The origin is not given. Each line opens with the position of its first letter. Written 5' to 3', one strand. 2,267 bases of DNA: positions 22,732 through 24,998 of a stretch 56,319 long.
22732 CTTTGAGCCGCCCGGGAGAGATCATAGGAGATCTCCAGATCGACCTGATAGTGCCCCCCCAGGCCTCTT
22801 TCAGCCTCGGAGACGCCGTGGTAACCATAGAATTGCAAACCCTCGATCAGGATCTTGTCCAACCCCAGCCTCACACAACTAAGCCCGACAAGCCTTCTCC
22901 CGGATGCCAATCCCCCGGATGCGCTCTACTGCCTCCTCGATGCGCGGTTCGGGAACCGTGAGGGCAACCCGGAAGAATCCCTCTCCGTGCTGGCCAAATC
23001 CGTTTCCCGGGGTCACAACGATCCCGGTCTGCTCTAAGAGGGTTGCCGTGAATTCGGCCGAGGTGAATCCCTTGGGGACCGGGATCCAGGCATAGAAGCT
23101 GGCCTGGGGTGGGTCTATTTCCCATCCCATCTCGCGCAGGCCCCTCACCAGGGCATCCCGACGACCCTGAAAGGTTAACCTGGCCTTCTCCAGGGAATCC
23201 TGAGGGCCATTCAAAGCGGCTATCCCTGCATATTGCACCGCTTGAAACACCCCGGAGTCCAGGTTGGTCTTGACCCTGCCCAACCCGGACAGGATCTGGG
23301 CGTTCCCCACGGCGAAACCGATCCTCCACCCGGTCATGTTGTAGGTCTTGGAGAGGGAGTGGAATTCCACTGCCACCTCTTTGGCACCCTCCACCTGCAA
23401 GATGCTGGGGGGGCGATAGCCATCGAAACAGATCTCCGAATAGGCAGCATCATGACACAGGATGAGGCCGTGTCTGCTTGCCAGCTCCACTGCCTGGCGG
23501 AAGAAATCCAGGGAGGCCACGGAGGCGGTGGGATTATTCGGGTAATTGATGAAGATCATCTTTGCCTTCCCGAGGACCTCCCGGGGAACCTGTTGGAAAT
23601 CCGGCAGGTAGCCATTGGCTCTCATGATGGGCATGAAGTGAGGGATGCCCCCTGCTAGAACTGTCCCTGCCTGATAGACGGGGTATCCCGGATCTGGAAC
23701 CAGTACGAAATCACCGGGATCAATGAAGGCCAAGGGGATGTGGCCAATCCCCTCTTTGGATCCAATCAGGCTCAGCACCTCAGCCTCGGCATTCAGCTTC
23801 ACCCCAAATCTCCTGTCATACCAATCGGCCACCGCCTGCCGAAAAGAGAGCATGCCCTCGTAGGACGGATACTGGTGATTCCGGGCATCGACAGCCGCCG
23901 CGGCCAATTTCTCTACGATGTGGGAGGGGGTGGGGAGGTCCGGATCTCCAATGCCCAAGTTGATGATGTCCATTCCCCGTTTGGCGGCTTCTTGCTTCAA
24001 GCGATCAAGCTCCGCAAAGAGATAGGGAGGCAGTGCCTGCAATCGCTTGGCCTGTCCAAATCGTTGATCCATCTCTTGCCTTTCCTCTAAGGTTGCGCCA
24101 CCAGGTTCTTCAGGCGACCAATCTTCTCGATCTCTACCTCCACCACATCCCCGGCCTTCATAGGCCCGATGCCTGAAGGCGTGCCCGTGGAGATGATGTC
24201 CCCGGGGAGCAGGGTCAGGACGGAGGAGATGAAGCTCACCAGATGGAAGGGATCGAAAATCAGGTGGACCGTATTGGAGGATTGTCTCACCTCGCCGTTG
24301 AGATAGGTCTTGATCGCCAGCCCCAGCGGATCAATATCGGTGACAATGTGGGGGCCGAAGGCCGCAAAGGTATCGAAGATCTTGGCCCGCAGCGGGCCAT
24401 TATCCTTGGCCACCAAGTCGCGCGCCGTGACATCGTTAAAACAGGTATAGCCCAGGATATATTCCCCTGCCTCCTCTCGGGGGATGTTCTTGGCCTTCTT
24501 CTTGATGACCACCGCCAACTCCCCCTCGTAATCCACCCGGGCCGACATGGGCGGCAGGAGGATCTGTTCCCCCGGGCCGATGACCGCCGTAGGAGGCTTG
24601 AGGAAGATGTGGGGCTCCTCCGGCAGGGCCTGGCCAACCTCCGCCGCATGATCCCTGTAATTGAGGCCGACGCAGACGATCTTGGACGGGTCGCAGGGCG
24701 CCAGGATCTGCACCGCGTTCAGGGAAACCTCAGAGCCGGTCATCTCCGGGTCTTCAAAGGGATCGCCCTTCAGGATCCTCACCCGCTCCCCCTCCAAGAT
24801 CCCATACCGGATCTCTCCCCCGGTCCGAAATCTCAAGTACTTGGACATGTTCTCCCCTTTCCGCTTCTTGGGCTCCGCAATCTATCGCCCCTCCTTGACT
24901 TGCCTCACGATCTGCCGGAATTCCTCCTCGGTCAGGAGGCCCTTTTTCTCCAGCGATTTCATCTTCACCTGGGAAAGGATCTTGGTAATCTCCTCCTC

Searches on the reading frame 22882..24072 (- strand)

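Call 5: search_protein_families(library=ncbifam, proteins=[window:22882-24072:-])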
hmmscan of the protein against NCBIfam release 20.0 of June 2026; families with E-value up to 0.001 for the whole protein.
window:22882-24072:- (397 aa): 67 families (the best 25 are shown)
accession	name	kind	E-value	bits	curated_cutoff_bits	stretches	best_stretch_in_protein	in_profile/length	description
NF006756.0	PRK09276.1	subfamily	6.9e-191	634.2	507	1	7-388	4-385/387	LL-diaminopimelate aminotransferase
TIGR03540.1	DapC_direct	equivalog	1e-185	617.1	593.25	1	8-386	3-381/383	LL-diaminopimelate aminotransferase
NF004611.0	PRK05942.1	equivalog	2.7e-144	481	628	1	7-391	8-392/394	aspartate aminotransferase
NF005977.0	PRK08068.1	subfamily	8e-137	456.6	494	1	5-391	3-389/391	transaminase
NF005815.0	PRK07681.1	equivalog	1.8e-131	438.9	545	1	6-392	4-389/399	LL-diaminopimelate aminotransferase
NF005613.0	PRK07366.1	equivalog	3.2e-129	431.4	486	1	8-386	4-385/391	LL-diaminopimelate aminotransferase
NF006604.0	PRK09148.1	equivalog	1.2e-128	429.6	648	1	9-386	6-386/406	LL-diaminopimelate aminotransferase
NF006033.0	PRK08175.1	equivalog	1e-123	413.4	647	1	8-388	10-393/407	alanine transaminase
NF006387.0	PRK08636.1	equivalog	5.3e-108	361.6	675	1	9-386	8-395/403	LL-diaminopimelate aminotransferase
NF004937.0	PRK06290.1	equivalog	7.2e-95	318.1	585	1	9-355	17-370/410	LL-diaminopimelate aminotransferase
NF041364.1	GntC_guanitoxin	equivalog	1.1e-85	287.6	415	1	37-386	1-354/356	guanitoxin biosynthesis PLP-dependent (S)-gamma-hydroxy-L-arginine cyclodehydratase GntC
TIGR03537.1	DapC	equivalog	6.9e-84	281.8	453.6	1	36-384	2-346/350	succinyldiaminopimelate transaminase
TIGR03538.1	DapC_gpp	equivalog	2.4e-67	227.5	474.6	1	9-387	3-393/395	succinyldiaminopimelate transaminase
NF041091.1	asp_aminotase_Arch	equivalog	2.9e-65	220.6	550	1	12-386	5-372/376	aspartate aminotransferase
TIGR03539.1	DapC_actino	equivalog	3.7e-62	210.5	355.65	1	14-385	1-356/357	succinyldiaminopimelate transaminase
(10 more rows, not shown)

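Call 6: search_protein_families(library=pfam, proteins=[window:22882-24072:-])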
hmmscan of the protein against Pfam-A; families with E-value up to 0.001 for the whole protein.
window:22882-24072:- (397 aa): 1 family
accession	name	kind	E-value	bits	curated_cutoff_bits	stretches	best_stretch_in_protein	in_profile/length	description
PF00155.27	Aminotran_1_2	-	2.7e-68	231.2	19.7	1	35-385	2-361/361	Aminotransferase class I and II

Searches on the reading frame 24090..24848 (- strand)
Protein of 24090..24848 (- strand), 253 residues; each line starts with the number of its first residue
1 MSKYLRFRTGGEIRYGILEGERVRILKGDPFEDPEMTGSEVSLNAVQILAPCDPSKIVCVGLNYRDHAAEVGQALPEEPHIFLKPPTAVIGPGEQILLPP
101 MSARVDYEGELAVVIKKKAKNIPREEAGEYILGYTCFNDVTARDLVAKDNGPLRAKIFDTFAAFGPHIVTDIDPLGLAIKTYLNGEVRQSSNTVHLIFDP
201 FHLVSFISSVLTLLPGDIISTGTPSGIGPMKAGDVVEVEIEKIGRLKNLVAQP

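Call 5: search_protein_families(library=ncbifam, proteins=[window:24090-24848:-])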
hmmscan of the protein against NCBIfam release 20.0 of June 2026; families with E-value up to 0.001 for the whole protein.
window:24090-24848:- (253 aa): 7 families
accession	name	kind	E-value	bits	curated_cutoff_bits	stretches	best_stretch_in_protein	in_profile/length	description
TIGR02303.1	HpaG-C-term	equivalog_domain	4.3e-60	203.2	276.4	1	40-251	28-243/245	4-hydroxyphenylacetate degradation bifunctional isomerase/decarboxylase, C-terminal subunit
NF011750.0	PRK15203.1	equivalog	2.3e-44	151.8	811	1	14-250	180-422/429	4-hydroxyphenylacetate degradation bifunctional isomerase/decarboxylase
NF009399.0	PRK12764.1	equivalog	2.5e-43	148.9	444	1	49-243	16-212/501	fumarylacetoacetate hydrolase family protein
NF053535.1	DhyDRhmHlse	equivalog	1.2e-41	142.9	500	1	55-250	71-278/284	2,4-didehydro-3-deoxy-L-rhamnonate hydrolase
NF007967.0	PRK10691.1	equivalog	2.8e-35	121.6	201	1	55-241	17-210/219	fumarylacetoacetate hydrolase family protein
TIGR02305.1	HpaG-N-term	equivalog_domain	1e-29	103.5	228.65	1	59-250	5-205/205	4-hydroxyphenylacetate degradation bifunctional isomerase/decarboxylase, N-terminal subunit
TIGR01266.1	fum_ac_acetase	equivalog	7.6e-06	25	375.3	1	102-170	194-266/420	fumarylacetoacetase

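Call 6: search_protein_families(library=pfam, proteins=[window:24090-24848:-])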
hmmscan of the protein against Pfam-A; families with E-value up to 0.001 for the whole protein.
window:24090-24848:- (253 aa): 2 families
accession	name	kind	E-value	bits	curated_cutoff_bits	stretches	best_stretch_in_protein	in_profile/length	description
PF01557.24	FAA_hydrolase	-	2.5e-67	227.1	23.9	1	56-250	1-213/214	Fumarylacetoacetate (FAA) hydrolase C-terminal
PF10370.14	Rv2993c-like_N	-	1.4e-16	61.6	21.3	1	3-51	2-50/50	Rv2993c-like, N-terminal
